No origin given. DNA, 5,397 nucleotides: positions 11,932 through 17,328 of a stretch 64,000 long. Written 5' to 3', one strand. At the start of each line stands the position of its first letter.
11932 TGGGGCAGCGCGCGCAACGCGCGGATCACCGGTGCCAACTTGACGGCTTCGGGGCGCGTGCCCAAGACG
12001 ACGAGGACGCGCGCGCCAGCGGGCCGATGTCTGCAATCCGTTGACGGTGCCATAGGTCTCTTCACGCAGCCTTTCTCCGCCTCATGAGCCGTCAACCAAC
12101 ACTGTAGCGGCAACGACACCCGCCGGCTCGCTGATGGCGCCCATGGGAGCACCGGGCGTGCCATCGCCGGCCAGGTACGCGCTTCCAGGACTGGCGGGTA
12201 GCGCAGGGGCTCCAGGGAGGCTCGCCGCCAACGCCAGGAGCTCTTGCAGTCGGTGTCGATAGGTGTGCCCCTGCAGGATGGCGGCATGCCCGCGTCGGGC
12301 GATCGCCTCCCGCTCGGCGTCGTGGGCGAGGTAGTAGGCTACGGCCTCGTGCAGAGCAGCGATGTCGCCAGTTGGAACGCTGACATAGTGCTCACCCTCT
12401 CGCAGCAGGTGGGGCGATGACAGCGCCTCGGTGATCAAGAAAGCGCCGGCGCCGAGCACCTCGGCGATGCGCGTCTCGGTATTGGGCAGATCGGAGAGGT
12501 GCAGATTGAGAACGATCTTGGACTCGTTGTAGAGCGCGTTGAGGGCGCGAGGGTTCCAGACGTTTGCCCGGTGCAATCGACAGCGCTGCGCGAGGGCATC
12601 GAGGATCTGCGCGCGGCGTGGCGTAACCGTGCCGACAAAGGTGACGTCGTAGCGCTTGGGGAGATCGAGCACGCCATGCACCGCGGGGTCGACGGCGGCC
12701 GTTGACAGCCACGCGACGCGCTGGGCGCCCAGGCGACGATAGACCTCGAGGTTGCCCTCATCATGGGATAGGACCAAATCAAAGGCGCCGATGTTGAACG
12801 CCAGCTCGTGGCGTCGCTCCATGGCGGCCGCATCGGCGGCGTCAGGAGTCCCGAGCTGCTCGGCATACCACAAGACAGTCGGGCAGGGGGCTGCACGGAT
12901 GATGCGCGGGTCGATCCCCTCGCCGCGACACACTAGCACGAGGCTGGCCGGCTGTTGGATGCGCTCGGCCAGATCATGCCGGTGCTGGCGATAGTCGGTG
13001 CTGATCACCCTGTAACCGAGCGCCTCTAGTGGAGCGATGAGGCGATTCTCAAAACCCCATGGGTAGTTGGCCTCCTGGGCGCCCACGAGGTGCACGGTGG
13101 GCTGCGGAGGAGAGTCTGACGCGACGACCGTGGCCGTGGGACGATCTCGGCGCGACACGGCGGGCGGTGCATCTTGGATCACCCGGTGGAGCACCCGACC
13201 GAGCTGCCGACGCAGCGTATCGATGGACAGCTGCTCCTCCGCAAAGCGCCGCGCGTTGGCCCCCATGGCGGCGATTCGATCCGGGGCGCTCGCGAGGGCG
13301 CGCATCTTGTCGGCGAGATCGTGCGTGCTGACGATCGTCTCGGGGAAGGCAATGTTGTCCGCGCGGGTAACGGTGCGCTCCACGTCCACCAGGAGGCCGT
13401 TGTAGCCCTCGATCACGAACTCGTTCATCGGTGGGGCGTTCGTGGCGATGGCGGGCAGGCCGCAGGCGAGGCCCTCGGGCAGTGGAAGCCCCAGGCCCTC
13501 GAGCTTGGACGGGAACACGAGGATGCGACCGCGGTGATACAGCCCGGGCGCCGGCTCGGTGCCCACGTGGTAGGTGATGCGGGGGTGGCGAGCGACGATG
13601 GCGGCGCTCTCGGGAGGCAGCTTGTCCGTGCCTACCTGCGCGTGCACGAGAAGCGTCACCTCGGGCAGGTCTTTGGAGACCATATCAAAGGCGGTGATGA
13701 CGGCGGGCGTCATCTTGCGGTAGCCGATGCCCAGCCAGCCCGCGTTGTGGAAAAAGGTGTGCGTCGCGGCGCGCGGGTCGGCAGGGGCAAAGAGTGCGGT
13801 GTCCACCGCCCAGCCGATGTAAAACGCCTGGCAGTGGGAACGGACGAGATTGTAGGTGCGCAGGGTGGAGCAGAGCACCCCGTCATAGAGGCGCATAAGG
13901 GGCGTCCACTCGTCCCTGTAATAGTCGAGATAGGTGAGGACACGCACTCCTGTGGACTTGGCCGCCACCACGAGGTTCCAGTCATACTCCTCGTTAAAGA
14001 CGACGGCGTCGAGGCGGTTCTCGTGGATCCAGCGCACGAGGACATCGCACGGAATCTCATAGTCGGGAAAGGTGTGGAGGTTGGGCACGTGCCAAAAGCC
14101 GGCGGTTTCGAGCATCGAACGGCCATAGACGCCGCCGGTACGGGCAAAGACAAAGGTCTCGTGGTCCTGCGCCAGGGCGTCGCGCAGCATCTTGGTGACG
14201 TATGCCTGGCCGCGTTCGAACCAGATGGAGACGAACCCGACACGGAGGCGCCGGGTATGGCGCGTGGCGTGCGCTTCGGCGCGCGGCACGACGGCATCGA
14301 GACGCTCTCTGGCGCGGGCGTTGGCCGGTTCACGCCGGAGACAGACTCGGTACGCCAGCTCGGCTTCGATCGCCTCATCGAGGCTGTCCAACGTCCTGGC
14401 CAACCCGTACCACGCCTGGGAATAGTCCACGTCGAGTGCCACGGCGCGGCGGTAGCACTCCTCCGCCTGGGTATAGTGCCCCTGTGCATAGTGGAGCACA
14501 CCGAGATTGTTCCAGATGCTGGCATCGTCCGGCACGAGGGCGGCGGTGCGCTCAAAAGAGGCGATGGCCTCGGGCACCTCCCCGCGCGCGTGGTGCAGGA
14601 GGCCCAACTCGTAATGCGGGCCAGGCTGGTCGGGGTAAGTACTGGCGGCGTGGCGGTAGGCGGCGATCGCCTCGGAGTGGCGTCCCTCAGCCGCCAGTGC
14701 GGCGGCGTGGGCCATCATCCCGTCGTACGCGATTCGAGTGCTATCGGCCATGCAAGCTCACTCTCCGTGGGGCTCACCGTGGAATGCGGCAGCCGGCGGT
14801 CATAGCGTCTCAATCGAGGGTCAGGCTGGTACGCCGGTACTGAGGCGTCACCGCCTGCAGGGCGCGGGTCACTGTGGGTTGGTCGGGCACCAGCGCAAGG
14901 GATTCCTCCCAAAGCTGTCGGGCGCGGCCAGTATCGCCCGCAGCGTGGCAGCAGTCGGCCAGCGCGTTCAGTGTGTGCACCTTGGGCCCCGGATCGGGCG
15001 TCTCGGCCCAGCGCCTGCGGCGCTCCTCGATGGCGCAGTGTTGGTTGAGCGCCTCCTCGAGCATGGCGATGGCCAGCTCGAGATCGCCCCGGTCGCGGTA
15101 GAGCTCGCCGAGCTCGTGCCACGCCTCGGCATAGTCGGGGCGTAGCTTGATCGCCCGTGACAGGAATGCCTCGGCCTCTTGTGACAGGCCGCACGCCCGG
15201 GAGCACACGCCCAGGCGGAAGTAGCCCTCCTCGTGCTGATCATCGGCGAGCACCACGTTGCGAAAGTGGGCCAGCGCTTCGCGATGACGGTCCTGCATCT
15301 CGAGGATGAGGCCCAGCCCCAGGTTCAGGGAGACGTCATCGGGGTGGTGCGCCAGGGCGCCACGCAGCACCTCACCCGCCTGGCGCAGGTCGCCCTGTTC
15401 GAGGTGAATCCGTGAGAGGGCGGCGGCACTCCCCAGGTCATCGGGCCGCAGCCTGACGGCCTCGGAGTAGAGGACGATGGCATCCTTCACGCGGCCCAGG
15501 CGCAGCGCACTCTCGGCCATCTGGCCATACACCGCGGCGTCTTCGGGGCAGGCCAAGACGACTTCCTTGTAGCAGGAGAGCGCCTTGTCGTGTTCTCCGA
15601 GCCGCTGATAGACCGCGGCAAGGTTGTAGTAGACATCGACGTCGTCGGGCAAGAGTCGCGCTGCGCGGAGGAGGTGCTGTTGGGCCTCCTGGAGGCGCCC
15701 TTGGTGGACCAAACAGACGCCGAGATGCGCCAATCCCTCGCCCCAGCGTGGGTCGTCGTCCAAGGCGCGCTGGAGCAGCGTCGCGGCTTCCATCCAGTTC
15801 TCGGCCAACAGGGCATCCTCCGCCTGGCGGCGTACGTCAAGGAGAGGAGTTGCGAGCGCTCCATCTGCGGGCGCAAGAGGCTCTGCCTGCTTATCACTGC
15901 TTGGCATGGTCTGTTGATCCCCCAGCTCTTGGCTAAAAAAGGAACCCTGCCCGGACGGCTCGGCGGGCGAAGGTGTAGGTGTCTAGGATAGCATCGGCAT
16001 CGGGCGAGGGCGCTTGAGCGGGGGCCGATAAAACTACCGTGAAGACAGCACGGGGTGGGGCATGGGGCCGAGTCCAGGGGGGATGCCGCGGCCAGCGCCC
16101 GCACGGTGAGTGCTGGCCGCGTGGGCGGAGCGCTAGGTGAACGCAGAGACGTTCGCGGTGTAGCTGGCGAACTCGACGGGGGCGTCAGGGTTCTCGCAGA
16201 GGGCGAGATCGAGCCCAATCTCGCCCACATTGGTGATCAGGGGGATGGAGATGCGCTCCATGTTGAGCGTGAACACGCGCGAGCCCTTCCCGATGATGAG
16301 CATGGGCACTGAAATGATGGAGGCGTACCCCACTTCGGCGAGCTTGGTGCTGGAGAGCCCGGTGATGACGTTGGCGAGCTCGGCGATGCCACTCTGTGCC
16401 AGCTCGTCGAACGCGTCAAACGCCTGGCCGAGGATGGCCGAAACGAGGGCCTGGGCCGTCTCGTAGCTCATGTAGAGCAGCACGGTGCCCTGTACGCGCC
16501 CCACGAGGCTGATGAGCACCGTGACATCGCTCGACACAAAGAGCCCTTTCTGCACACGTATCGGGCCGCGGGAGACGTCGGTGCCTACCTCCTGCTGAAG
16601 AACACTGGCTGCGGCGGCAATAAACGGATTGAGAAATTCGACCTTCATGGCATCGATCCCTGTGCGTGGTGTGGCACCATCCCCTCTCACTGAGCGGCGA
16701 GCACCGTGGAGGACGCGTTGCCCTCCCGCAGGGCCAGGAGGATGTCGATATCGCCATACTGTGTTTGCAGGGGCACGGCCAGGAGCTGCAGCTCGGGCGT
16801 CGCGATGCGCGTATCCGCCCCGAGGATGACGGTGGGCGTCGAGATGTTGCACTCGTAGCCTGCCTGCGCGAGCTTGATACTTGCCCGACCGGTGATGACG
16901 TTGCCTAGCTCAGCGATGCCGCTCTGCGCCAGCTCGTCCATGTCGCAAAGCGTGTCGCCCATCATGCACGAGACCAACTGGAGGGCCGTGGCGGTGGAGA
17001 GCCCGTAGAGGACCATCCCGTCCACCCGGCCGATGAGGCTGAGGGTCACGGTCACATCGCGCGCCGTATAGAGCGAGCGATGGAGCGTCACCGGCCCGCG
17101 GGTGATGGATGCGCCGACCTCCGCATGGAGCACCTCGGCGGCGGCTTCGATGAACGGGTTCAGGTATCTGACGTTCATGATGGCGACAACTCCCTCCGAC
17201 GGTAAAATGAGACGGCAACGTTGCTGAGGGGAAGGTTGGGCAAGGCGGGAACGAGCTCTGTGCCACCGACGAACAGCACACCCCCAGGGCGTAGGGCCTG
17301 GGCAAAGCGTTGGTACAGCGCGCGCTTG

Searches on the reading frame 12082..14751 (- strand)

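Call 21: search_protein_families(library=pfam, proteins=[window:12082-14751:-], max_evalue=0.001)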
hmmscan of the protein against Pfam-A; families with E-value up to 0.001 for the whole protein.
window:12082-14751:- (889 aa): 19 families
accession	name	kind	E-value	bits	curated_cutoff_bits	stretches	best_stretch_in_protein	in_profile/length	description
PF13524.12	Glyco_trans_1_2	-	8.1e-28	97.6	25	1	727-840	31-144/144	Glycosyl transferase-like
PF13414.12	TPR_11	-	9.2e-21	73.7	26.8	3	54-91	5-42/42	TPR repeat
PF13692.12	Glyco_trans_1_4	-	6.7e-19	69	27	1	351-461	20-130/142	Glycosyl transferases group 1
PF07719.23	TPR_2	-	1.3e-18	65.9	27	1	77-107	1-31/34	Tetratricopeptide repeat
PF00515.34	TPR_1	-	1.1e-16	60.3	27.8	1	77-107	1-31/34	Tetratricopeptide repeat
PF00534.26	Glycos_transf_1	-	5.1e-14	52.6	26.4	1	393-458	78-143/172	Glycosyl transferases group 1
PF13181.12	TPR_8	-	1.2e-12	47.3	25.7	1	77-107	1-31/34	Tetratricopeptide repeat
PF13431.12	TPR_17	-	2.5e-12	46.5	24.4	0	66-98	2-34/34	Tetratricopeptide repeat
PF13428.12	TPR_14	-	3.2e-12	46.3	23.5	1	80-119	4-43/44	Tetratricopeptide repeat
PF13424.12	TPR_12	-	1.6e-11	44.7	30.1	2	47-106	7-74/77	Tetratricopeptide repeat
PF14559.12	TPR_19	-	2e-11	44.5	25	1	19-80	1-62/68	Tetratricopeptide repeat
PF13432.12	TPR_16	-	1.1e-09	38.9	32.7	2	83-139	3-59/65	Tetratricopeptide repeat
PF13176.12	TPR_7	-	1.4e-08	34.6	27.9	0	80-109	2-31/36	Tetratricopeptide repeat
PF13371.12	TPR_9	-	1.7e-07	31.6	35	1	19-75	5-61/73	Tetratricopeptide repeat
PF24575.1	TPR_Slam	-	6.6e-06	26.9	35.2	0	13-50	51-88/104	Surface lipoprotein assembly modifier, N-terminal TPR repeats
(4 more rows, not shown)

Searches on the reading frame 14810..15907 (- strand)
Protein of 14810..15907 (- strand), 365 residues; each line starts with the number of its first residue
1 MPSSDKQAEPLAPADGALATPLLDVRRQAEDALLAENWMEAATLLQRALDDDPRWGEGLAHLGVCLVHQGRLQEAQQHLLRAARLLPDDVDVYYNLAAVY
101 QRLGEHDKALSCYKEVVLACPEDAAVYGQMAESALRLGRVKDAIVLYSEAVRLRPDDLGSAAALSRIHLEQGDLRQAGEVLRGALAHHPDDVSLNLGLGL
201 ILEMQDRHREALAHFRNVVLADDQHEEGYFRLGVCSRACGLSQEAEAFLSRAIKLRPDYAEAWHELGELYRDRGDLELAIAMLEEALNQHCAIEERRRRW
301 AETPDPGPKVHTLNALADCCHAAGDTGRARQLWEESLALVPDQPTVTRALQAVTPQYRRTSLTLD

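Call 21: search_protein_families(library=pfam, proteins=[window:14810-15907:-], max_evalue=0.001)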
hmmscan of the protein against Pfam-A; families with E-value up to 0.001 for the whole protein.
window:14810-15907:- (365 aa): 34 families (the best 25 are shown)
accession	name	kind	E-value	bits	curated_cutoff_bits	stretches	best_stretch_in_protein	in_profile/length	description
PF07719.23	TPR_2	-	7.7e-41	135.3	27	3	91-123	2-34/34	Tetratricopeptide repeat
PF00515.34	TPR_1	-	1.2e-36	123.5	27.8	3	91-122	2-33/34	Tetratricopeptide repeat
PF14559.12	TPR_19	-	7.6e-35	119.5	25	6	135-191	2-58/68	Tetratricopeptide repeat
PF13431.12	TPR_17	-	7.7e-34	113.6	24.4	2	79-110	2-33/34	Tetratricopeptide repeat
PF13414.12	TPR_11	-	1.4e-32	111.5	26.8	2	67-104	5-42/42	TPR repeat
PF13428.12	TPR_14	-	4.3e-32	107.7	23.5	3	91-132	2-43/44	Tetratricopeptide repeat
PF13424.12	TPR_12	-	2.7e-30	104.8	30.1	4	61-116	8-71/77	Tetratricopeptide repeat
PF13432.12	TPR_16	-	5.3e-30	103.9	32.7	4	164-218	3-57/65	Tetratricopeptide repeat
PF13181.12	TPR_8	-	1.4e-28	97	25.7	2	91-122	2-33/34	Tetratricopeptide repeat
PF13174.12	TPR_6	-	4.1e-20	71.4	26.3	0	91-121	1-31/33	Tetratricopeptide repeat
PF13176.12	TPR_7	-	2.5e-19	68.1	27.9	0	262-289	1-27/36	Tetratricopeptide repeat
PF23914.1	TPR_CcmH_CycH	-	4.6e-14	53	42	1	44-155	38-152/158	Cytochrome c-type biogenesis protein H TPR domain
PF12895.13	ANAPC3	-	1.7e-12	47.9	27.2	1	83-148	13-80/82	Anaphase-promoting complex, cyclosome, subunit 3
PF07721.20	TPR_4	-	2.9e-11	43.3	27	0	311-335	2-26/26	Tetratricopeptide repeat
PF13371.12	TPR_9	-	1.6e-08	34.8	35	0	243-298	12-66/73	Tetratricopeptide repeat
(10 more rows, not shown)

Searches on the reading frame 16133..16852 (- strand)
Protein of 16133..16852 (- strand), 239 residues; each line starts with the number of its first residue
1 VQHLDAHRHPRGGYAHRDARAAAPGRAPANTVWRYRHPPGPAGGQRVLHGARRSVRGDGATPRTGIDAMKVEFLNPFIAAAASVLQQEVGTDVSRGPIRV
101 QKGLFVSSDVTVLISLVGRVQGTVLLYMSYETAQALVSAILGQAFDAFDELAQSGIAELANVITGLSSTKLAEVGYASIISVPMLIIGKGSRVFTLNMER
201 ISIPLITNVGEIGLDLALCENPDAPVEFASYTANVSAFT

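Call 22: search_protein_families(library=pfam, proteins=[window:16133-16852:-], max_evalue=0.001)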
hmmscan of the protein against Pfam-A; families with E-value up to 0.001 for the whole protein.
window:16133-16852:- (239 aa): 1 family
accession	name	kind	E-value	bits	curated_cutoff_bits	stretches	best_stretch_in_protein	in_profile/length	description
PF13690.11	CheX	-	9e-14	51.8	27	1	110-204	1-92/94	Chemotaxis phosphatase CheX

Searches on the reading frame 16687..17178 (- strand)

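Call 22: search_protein_families(library=pfam, proteins=[window:16687-17178:-], max_evalue=0.001)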
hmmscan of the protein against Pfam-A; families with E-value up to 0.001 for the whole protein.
window:16687-17178:- (163 aa): 2 families
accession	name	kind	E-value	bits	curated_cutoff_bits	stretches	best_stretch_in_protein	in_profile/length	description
PF13690.11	CheX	-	2.4e-14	53.6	27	1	42-129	1-84/94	Chemotaxis phosphatase CheX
PF04509.17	CheC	-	3e-05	24.3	22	1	85-118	3-37/38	CheC-like family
